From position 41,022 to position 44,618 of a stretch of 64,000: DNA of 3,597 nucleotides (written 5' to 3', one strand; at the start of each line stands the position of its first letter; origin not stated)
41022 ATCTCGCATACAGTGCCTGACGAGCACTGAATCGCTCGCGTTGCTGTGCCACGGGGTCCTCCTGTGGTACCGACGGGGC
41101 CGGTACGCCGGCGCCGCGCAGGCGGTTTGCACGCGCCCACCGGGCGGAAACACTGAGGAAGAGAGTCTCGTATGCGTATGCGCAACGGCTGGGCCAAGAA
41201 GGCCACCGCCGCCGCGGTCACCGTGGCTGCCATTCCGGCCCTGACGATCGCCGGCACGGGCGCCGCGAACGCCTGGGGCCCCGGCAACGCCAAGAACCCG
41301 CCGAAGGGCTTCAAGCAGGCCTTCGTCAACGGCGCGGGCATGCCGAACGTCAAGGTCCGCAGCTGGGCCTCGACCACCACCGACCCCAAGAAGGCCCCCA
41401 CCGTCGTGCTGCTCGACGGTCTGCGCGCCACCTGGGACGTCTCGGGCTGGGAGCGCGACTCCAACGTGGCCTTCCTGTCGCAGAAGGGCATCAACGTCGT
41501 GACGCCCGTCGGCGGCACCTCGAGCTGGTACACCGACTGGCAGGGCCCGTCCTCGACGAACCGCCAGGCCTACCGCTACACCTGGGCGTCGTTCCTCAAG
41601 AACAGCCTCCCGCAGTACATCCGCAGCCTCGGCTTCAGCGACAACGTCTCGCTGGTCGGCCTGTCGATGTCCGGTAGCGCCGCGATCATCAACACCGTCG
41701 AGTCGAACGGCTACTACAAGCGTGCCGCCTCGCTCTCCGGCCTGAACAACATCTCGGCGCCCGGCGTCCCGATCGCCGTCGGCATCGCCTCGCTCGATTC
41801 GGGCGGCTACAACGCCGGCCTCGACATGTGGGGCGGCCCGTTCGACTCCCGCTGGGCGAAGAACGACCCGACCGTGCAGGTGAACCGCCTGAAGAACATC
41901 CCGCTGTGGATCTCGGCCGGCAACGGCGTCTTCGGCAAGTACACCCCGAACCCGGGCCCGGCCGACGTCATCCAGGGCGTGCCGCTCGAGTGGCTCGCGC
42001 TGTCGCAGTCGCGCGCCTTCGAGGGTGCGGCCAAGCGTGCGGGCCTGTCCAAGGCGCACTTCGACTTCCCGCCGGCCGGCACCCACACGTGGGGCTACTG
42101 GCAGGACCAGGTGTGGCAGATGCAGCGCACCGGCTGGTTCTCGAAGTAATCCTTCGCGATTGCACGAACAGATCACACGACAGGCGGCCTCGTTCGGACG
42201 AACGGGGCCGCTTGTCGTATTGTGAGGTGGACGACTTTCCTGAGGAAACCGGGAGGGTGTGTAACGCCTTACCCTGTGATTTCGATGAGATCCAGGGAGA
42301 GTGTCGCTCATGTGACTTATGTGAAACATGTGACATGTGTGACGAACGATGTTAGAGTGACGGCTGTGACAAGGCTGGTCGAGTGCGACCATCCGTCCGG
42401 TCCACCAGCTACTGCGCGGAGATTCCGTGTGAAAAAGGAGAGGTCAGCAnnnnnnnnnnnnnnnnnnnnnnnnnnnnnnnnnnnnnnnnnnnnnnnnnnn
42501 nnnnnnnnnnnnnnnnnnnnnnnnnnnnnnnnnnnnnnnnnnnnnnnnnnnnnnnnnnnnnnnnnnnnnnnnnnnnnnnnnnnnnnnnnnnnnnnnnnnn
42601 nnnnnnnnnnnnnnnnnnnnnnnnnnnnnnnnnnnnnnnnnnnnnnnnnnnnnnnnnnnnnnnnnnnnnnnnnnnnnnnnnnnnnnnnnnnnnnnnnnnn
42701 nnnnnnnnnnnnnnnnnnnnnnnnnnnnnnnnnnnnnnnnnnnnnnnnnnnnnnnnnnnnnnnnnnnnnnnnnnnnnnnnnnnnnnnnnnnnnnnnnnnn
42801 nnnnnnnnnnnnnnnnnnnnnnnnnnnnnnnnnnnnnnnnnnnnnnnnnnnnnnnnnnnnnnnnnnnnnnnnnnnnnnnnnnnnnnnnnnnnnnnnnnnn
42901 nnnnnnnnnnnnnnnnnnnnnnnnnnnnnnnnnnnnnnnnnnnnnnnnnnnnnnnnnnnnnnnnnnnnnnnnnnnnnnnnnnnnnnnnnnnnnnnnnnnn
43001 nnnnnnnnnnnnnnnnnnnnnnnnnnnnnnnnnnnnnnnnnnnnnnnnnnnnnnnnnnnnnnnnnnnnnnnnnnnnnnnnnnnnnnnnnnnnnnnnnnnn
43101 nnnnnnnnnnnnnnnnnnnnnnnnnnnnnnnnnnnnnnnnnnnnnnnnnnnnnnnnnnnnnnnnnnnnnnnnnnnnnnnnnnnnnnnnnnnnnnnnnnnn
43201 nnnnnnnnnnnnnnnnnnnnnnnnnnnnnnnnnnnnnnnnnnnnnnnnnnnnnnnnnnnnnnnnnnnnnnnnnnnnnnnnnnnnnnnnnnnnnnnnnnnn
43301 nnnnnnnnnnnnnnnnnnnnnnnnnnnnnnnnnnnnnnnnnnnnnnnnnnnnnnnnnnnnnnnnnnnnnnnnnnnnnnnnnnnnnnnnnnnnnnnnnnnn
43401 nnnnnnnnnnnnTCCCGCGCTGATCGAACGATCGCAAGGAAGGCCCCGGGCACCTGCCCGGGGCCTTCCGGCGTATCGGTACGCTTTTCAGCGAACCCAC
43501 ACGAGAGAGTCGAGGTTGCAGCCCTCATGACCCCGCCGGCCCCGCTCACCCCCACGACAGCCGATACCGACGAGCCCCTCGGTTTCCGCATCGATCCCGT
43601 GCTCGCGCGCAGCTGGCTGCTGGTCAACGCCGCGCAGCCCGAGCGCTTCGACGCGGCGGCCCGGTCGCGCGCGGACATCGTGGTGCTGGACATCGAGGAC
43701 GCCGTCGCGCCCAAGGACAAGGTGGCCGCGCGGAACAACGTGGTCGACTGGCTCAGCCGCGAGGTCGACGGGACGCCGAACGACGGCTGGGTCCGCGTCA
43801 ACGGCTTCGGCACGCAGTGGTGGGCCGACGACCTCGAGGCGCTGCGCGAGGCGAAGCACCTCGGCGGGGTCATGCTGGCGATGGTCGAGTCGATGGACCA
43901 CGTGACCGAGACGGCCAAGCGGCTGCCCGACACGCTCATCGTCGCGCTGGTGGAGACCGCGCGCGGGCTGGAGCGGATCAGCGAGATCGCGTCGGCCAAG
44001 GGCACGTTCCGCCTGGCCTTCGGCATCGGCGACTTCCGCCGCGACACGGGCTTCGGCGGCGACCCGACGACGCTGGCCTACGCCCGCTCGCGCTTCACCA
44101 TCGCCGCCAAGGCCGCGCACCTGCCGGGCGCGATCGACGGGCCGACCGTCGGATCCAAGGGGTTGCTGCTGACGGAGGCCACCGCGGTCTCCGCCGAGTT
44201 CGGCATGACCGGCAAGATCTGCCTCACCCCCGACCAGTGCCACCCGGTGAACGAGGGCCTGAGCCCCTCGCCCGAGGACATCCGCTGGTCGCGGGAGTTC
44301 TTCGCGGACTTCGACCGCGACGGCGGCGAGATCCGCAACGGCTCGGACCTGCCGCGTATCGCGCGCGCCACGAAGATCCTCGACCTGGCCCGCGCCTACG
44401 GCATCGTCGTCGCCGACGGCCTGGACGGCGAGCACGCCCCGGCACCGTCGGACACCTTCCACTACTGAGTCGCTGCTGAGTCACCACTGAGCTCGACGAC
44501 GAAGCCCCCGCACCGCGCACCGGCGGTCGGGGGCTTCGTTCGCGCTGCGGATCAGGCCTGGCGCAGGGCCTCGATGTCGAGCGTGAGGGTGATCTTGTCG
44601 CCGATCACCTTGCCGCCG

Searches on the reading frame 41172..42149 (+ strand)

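Call 54: search_protein_families(library=ncbifam, proteins=[window:41172-42149:+], max_evalue=0.00001)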
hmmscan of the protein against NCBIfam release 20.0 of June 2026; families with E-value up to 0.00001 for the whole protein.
window:41172-42149:+ (325 aa): 0 families

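Call 55: search_protein_families(library=pfam, proteins=[window:41172-42149:+], max_evalue=0.001)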
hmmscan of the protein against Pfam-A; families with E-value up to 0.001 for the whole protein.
window:41172-42149:+ (325 aa): 1 family
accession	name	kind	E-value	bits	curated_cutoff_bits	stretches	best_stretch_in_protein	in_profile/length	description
PF00756.26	Esterase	-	5.6e-26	92.3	22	1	71-319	20-249/251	Putative esterase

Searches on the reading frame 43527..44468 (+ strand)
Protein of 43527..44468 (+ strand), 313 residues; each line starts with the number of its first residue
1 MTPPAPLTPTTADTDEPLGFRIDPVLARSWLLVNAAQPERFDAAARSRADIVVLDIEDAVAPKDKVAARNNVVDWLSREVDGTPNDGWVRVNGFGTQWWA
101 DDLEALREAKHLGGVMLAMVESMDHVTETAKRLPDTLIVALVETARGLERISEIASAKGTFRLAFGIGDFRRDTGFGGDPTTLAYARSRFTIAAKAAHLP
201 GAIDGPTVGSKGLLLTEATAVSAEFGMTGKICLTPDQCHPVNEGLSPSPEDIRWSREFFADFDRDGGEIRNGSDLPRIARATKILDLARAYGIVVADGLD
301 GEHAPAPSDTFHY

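Call 54: search_protein_families(library=ncbifam, proteins=[window:43527-44468:+], max_evalue=0.00001)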
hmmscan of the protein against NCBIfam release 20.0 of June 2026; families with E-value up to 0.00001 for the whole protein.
window:43527-44468:+ (313 aa): 2 families
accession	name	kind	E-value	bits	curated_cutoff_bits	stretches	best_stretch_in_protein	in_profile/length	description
NF038242.1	RipC_Ccl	equivalog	2.8e-36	125.4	375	1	28-269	2-248/268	itaconate degradation C-C-lyase RipC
TIGR01588.1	citE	equivalog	1.9e-16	60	443.4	1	27-293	3-288/288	citrate (pro-3S)-lyase subunit beta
